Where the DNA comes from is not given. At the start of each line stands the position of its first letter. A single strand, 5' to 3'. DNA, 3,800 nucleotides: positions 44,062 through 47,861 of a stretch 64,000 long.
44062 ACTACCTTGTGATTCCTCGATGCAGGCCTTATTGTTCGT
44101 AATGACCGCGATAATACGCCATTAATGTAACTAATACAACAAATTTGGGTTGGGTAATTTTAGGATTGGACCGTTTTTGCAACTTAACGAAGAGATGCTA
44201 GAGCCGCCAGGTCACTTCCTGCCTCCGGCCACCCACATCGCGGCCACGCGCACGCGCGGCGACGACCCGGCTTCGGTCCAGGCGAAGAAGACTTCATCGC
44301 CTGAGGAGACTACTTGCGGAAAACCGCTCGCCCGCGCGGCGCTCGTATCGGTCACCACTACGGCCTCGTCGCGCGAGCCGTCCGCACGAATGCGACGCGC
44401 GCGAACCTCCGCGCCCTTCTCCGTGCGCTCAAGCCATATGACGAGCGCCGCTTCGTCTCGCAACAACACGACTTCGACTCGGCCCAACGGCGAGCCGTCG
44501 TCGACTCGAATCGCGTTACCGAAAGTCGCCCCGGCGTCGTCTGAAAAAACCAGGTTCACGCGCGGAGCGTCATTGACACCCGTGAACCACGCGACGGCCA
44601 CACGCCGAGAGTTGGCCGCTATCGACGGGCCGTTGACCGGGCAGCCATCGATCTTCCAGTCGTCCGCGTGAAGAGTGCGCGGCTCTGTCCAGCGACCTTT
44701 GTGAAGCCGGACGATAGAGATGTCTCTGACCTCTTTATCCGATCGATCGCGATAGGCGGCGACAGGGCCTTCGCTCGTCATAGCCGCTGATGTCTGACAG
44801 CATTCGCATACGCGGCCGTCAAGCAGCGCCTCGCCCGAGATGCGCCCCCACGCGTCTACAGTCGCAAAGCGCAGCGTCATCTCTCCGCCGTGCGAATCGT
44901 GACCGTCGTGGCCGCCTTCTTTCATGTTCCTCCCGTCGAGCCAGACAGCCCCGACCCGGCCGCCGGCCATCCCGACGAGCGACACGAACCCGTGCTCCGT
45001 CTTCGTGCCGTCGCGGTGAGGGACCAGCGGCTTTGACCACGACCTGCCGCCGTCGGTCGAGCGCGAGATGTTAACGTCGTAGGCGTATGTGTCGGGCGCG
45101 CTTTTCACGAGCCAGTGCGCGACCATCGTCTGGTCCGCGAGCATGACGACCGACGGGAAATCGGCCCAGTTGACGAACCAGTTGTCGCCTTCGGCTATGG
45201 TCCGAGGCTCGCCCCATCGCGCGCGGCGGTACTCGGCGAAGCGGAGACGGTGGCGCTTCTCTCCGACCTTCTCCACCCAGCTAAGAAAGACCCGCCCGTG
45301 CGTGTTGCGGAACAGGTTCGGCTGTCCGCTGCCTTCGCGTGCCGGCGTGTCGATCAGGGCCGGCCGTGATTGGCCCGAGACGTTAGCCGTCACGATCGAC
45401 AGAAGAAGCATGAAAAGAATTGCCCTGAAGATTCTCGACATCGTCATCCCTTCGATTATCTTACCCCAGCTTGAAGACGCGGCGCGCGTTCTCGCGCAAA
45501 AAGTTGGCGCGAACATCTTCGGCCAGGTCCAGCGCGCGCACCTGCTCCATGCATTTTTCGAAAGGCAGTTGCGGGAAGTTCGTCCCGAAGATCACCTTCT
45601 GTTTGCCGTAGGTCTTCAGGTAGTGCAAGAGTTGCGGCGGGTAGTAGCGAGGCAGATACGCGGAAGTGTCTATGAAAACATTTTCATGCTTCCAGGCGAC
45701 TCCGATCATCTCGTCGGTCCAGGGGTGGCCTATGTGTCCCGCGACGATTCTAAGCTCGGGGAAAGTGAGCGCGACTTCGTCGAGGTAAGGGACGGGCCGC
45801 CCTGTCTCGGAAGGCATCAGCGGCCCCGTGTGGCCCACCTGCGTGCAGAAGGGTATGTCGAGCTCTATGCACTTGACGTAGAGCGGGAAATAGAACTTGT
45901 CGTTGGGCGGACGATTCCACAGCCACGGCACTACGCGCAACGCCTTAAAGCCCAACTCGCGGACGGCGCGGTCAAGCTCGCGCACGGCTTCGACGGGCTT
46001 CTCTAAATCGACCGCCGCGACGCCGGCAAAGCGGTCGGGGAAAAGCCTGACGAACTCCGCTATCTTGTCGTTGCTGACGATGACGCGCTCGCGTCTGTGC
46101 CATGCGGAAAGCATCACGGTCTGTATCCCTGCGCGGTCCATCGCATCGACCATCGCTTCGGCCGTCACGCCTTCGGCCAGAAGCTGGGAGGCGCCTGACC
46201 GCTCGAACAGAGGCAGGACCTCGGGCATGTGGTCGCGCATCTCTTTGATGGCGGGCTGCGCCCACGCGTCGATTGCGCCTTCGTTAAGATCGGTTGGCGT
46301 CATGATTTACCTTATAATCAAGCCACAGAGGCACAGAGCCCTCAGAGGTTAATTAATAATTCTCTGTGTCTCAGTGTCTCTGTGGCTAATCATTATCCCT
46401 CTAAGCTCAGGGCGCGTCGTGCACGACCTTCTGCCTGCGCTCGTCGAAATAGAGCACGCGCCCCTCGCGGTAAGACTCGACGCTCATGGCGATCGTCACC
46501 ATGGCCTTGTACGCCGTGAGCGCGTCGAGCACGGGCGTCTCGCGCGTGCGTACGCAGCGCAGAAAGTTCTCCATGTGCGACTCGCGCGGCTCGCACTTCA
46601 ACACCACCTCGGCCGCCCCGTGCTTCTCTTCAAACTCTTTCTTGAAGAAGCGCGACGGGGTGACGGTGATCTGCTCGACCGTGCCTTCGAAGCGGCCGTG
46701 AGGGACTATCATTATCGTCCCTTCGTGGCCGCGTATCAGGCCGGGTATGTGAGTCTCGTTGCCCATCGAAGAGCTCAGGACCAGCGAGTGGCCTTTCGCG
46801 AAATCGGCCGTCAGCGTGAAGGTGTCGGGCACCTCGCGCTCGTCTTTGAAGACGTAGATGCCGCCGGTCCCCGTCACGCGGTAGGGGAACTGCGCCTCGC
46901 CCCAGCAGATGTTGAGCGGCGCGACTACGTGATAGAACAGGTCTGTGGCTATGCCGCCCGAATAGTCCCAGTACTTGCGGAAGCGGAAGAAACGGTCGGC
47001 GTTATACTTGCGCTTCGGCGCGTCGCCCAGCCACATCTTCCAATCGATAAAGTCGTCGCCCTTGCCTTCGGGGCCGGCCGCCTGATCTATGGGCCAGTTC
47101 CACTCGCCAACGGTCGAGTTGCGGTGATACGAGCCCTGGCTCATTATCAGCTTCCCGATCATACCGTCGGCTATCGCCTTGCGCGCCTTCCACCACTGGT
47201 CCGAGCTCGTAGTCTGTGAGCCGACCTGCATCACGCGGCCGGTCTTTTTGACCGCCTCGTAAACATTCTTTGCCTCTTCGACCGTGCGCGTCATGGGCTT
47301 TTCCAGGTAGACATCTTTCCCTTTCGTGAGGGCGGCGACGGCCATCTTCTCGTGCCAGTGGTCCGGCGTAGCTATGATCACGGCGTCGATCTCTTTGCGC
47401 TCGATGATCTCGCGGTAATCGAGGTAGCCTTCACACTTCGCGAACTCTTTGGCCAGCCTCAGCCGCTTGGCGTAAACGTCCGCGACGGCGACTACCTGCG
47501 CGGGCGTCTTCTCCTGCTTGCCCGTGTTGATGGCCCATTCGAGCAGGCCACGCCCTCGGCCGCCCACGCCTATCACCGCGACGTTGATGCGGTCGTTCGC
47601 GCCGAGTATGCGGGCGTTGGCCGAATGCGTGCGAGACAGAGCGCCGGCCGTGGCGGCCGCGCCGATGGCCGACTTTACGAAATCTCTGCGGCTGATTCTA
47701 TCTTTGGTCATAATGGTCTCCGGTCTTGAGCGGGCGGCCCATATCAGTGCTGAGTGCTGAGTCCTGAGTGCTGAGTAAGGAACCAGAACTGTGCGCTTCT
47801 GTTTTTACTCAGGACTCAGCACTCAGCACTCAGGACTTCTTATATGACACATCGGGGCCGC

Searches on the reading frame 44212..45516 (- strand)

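Call 34: search_protein_families(library=pfam, proteins=[window:44212-45516:-], max_evalue=0.00001)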
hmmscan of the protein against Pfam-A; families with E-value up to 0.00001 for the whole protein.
window:44212-45516:- (434 aa): 1 family
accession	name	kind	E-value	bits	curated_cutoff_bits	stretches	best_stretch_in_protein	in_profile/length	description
PF13088.12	BNR_2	-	4.6e-07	29.9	31.4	0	95-163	26-97/277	BNR repeat-like domain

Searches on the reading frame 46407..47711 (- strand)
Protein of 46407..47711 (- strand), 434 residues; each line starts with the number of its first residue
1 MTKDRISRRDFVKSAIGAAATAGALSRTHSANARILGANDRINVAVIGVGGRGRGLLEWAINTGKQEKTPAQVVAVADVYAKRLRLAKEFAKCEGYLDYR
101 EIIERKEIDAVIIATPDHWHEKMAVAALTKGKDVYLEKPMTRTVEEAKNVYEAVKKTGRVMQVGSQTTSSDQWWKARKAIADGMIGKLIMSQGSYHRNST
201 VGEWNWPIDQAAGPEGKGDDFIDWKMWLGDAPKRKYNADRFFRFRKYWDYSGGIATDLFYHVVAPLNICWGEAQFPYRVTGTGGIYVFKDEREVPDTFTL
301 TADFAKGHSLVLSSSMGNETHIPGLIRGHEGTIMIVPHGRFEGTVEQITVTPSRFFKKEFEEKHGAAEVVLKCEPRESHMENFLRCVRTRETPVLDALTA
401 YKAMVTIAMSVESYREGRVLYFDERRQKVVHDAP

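Call 34: search_protein_families(library=pfam, proteins=[window:46407-47711:-], max_evalue=0.00001)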
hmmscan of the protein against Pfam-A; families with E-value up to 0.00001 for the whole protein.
window:46407-47711:- (434 aa): 4 families
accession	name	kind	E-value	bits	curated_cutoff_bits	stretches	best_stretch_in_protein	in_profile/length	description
PF01408.29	GFO_IDH_MocA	-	1.9e-25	90.3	24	1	42-164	1-119/120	Oxidoreductase family, NAD-binding Rossmann fold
PF19051.5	GFO_IDH_MocA_C2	-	6.2e-15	55.8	23.3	1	219-272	49-103/254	Oxidoreductase family, C-terminal alpha/beta domain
PF22725.1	GFO_IDH_MocA_C3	-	9.1e-09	35.8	27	0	243-333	34-123/124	GFO/IDH/MocA C-terminal domain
PF02894.22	GFO_IDH_MocA_C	-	5.2e-07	30.1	22.9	0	243-419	31-215/218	Oxidoreductase family, C-terminal alpha/beta domain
